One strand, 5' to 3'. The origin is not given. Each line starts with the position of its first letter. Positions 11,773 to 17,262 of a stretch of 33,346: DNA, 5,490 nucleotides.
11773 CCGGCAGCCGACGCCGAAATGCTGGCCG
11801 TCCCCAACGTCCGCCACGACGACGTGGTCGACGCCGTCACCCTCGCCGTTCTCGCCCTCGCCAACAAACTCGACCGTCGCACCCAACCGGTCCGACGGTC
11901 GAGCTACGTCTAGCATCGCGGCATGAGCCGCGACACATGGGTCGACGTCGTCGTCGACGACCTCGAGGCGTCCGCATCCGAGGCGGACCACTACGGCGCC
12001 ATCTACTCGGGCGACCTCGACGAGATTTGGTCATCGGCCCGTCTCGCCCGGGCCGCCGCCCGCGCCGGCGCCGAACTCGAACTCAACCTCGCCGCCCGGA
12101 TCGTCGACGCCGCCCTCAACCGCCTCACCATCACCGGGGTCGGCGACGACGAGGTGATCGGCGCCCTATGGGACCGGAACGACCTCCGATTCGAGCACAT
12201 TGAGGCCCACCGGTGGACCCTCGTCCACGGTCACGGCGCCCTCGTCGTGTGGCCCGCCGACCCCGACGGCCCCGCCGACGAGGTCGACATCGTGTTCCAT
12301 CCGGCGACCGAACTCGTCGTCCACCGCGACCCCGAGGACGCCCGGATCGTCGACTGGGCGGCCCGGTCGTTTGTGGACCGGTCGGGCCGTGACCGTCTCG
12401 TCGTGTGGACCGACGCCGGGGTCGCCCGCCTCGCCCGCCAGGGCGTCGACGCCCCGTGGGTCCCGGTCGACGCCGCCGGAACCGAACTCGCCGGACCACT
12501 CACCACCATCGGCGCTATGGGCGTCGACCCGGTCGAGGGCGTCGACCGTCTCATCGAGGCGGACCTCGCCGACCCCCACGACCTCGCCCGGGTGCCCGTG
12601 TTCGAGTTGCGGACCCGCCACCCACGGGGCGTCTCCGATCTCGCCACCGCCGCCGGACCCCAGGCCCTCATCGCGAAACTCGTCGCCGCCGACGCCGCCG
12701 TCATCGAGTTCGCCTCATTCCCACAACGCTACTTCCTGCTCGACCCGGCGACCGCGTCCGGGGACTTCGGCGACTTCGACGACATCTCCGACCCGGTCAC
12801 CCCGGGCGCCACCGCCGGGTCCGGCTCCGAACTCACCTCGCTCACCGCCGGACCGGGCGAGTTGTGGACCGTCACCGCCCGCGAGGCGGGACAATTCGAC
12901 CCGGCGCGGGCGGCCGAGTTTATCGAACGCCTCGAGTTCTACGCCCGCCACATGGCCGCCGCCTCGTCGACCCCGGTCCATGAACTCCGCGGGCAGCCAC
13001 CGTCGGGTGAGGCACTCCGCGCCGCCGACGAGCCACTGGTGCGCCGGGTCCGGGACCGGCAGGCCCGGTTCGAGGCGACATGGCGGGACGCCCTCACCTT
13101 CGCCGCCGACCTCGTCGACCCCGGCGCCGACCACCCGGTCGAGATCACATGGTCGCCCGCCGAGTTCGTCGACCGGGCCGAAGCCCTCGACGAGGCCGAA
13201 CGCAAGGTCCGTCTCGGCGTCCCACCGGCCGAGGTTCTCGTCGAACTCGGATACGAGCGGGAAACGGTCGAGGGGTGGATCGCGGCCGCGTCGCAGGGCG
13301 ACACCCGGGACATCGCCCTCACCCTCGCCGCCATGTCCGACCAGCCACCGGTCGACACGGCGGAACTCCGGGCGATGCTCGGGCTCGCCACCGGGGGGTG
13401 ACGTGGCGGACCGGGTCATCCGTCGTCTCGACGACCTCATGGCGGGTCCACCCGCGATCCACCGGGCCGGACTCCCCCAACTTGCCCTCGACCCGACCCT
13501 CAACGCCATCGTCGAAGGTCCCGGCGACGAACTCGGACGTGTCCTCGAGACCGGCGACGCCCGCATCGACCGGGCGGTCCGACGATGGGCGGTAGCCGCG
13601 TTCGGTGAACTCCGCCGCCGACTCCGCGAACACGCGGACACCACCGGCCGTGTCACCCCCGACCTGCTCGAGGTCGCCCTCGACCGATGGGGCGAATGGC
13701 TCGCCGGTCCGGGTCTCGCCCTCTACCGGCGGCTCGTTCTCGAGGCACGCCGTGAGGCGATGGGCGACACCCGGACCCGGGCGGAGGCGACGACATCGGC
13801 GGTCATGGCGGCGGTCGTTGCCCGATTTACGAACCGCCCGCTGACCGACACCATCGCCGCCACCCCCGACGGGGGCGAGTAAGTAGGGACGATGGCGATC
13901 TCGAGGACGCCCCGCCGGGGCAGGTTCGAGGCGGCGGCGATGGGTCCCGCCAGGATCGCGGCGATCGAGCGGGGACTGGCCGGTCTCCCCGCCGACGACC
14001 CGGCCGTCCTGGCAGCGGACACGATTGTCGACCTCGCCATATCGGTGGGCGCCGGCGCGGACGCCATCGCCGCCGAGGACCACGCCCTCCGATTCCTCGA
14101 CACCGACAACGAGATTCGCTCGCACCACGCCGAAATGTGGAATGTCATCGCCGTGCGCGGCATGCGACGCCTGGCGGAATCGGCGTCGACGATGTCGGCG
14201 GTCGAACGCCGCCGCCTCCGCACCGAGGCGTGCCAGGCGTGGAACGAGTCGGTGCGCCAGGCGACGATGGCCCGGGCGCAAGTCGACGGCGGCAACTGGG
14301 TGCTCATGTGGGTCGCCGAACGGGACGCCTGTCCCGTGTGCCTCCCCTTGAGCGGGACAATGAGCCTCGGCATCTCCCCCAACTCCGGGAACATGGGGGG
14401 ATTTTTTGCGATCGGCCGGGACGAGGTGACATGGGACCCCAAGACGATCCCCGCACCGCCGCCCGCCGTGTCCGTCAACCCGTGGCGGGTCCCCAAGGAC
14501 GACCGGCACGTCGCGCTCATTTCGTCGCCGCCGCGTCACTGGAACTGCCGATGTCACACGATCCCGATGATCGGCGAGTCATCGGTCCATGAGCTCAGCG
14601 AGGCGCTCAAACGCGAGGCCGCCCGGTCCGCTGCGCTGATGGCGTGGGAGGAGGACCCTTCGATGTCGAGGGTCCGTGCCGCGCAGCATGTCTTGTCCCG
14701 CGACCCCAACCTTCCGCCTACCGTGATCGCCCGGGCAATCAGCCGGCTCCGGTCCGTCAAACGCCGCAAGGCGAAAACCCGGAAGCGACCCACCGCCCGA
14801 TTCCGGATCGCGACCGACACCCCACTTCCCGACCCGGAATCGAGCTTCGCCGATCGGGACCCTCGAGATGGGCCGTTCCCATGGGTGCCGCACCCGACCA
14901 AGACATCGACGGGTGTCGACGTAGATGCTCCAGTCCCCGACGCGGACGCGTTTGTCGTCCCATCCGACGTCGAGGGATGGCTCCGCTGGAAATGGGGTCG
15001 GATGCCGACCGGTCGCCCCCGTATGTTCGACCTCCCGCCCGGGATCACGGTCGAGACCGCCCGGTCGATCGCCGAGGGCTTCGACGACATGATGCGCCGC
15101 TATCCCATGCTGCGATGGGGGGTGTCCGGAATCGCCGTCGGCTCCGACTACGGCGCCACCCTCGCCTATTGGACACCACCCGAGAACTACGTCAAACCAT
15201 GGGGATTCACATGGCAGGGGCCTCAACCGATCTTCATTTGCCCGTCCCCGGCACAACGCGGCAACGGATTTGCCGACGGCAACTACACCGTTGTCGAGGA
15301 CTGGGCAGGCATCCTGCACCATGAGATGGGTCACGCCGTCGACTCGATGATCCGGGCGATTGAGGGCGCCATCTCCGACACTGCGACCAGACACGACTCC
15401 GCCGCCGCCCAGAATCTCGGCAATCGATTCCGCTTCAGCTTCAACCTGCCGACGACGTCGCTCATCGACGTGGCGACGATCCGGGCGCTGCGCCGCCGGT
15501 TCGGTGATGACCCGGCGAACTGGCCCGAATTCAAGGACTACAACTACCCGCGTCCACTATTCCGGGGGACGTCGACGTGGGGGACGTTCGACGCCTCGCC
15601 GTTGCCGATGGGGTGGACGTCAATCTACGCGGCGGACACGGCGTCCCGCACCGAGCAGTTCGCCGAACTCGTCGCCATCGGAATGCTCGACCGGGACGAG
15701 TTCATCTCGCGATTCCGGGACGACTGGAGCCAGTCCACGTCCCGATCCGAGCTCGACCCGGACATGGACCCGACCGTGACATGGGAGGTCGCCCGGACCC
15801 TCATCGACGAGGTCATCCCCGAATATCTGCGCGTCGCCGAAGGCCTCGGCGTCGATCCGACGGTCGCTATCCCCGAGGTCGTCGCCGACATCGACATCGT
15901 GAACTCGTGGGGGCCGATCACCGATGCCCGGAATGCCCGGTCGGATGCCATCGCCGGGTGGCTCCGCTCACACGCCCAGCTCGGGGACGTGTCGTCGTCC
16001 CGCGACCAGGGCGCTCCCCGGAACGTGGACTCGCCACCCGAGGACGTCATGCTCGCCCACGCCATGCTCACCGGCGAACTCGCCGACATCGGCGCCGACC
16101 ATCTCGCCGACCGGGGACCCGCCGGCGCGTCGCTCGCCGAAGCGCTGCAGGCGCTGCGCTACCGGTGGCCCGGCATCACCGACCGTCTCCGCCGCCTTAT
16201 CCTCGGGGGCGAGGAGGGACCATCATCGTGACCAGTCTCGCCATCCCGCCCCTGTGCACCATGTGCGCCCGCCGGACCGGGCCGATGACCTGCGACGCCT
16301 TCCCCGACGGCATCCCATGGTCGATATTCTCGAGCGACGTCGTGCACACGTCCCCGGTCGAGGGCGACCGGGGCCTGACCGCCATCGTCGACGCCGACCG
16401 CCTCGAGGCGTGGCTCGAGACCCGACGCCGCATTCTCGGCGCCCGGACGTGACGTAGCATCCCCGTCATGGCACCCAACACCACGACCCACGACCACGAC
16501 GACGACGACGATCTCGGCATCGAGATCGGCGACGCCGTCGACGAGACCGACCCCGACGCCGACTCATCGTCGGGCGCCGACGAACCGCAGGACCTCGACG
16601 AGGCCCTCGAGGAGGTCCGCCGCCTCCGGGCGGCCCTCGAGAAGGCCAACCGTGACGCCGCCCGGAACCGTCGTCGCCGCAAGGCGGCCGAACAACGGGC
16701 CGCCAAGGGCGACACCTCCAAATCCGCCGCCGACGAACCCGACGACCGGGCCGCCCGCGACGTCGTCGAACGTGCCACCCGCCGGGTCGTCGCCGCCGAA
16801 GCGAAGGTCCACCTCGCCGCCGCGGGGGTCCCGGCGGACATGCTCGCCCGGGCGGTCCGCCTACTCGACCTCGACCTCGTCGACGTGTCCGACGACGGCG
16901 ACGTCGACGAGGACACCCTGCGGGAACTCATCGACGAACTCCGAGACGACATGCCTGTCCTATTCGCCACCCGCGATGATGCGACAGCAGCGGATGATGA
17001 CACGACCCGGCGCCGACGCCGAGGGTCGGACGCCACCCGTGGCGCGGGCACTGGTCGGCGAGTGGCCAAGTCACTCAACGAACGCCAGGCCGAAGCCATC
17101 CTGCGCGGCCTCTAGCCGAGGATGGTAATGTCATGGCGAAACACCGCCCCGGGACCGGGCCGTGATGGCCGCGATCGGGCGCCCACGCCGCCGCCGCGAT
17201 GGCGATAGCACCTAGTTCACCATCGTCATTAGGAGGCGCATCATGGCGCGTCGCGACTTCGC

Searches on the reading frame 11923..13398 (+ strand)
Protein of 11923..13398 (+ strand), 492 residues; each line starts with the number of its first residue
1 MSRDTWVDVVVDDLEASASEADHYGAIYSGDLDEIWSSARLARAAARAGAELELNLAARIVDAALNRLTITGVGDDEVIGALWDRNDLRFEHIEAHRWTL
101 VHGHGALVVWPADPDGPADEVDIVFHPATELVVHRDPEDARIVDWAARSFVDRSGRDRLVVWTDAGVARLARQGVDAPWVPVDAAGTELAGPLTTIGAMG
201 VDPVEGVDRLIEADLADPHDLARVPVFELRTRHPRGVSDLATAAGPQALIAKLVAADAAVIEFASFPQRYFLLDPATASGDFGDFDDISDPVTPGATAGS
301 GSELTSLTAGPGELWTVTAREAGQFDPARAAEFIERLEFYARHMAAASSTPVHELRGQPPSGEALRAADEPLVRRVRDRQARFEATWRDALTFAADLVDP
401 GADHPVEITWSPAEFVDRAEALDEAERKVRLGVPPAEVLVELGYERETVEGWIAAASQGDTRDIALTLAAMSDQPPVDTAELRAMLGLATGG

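Call 12: search_protein_families(library=phrogs, proteins=[window:11923-13398:+], max_evalue=0.01)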
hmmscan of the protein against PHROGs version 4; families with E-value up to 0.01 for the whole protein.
window:11923-13398:+ (492 aa): 2 families
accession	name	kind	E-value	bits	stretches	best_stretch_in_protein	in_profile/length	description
phrog_104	-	head and packaging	2.7e-55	189.1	1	45-474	81-483/550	portal protein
phrog_64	-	head and packaging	1.8e-07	31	1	76-241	155-289/547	portal protein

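Call 23: search_dna_similar(query=window:11923-13398:+, collection=phages, mode=protein, max_rows=25)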
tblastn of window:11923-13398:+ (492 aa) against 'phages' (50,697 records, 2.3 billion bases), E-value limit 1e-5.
Records with a match: 48; places in all: 48; records where one place covers at least 80% of the query: 14.
Best place of each record, by identity: <60% 48.
By first word of the organism name: Streptomyces 24; Gordonia 18; Microbacterium 4; Satellite 1; Thermobifida 1.
By host as written in the record: Gordonia terrae 3612 15; Streptomyces lividans JI 1326 5; Streptomyces viridochromogenes DSM40736 5; Streptomyces griseofuscus ATCC 23916 4; Streptomyces mirabilis NRRL B-2400 3; Streptomyces griseus ATCC 10137 2; Microbacterium radiodurans NRRL B-24799 2; Microbacterium paraoxydans NRRL B-24275 2; and 9 more.
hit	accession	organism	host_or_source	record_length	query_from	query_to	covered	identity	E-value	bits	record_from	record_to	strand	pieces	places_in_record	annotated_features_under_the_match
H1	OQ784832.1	Streptomyces phage Mulchroom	Streptomyces phage MulchMansion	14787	28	452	86%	32.0%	2e-38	155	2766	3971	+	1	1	3: portal protein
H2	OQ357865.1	Satellite phage MiniFlayer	Streptomyces mirabilis NRRL B-2400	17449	7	458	92%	28.5%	6e-26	117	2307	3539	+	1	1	3: portal protein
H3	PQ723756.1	Streptomyces phage Ponzi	Streptomyces lividans JI 1326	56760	4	444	90%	25.7%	6e-11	71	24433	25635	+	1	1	44: portal protein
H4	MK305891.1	Streptomyces phage Gibson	Streptomyces griseus ATCC 10137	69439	61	454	80%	27.8%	5e-23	108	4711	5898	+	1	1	9: portal protein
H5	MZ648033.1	Streptomyces phage Rooney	Streptomyces viridochromogenes DSM40736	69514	61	454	80%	27.8%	5e-23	108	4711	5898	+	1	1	9: portal protein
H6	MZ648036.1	Streptomyces phage Lizz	Streptomyces viridochromogenes DSM40736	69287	60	455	80%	27.6%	2e-23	110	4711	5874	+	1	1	9: portal protein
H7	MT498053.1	Streptomyces phage PHTowN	Streptomyces viridochromogenes DSM40736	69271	60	455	80%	27.6%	2e-23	110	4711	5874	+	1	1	9: portal protein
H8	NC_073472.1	Streptomyces phage Success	Streptomyces lividans JI 1326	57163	74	475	82%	27.0%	3e-13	79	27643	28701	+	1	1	51: portal protein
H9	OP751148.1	Streptomyces phage Success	Streptomyces lividans JI 1326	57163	74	475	82%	27.0%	3e-13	79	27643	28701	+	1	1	51: portal protein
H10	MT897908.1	Streptomyces phage ShakeNBake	Streptomyces viridochromogenes DSM40736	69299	60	455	80%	27.3%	2e-23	110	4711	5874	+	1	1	9: portal protein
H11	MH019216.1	Streptomyces phage Wentworth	Streptomyces griseus ATCC 10137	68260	61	453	80%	27.3%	1e-21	105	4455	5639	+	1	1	9: portal protein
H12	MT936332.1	Streptomyces phage phiRKBJ001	Streptomyces sp. RKBHB-173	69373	60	454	80%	27.1%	1e-21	105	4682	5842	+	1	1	portal protein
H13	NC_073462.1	Streptomyces phage Ibantik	Streptomyces lividans JI 1326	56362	6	450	90%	23.7%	8e-9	64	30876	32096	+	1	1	69: portal protein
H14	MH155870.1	Streptomyces phage Ibantik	Streptomyces lividans JI 1326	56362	6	450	90%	23.7%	8e-9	64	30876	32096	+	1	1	69: portal protein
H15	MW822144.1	Streptomyces phage KimJongPhill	Streptomyces mirabilis NRRL B-2400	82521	76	452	77%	27.5%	2e-26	119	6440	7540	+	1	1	9: portal protein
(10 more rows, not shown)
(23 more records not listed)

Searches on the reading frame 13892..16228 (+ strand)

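Call 11: search_protein_families(library=phrogs, proteins=[window:13892-16228:+], max_evalue=0.01)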
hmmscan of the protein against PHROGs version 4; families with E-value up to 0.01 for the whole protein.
window:13892-16228:+ (779 aa): 4 families
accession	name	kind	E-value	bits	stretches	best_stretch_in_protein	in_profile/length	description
phrog_115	-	head and packaging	0.00011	22.6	1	138-229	270-320/665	minor head protein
phrog_1657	-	head and packaging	0.0009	19.6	0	88-151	200-265/337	head morphogenesis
phrog_4728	-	head and packaging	0.0058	16.4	0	62-230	208-303/591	head morphogenesis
phrog_241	-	head and packaging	0.0084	16.2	0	213-237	260-282/679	head morphogenesis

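Call 71: search_protein_families(library=pfam, proteins=[window:13892-16228:+], max_evalue=0.01)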
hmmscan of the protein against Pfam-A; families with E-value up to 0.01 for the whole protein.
window:13892-16228:+ (779 aa): 1 family
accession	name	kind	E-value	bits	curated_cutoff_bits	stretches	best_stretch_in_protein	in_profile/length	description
PF04233.19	Phage_Mu_F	-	0.00046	21.4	29.6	1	97-224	27-112/112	Phage Mu protein F like protein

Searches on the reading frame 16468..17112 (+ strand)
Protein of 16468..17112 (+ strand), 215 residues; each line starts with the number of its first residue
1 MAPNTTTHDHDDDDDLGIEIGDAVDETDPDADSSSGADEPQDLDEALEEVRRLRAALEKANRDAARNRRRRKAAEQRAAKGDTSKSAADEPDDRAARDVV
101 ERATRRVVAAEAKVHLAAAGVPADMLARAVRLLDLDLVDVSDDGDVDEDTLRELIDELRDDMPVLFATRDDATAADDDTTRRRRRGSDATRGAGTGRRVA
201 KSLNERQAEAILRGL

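Call 11: search_protein_families(library=phrogs, proteins=[window:16468-17112:+], max_evalue=0.01)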
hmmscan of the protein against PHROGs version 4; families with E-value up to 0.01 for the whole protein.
window:16468-17112:+ (215 aa): 2 families
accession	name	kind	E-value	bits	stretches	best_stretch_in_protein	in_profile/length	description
phrog_4708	-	head and packaging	9.8e-06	26.5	1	17-197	41-220/245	head scaffolding protein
phrog_2303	-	head and packaging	0.00012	22.9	1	67-204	90-210/219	head scaffolding protein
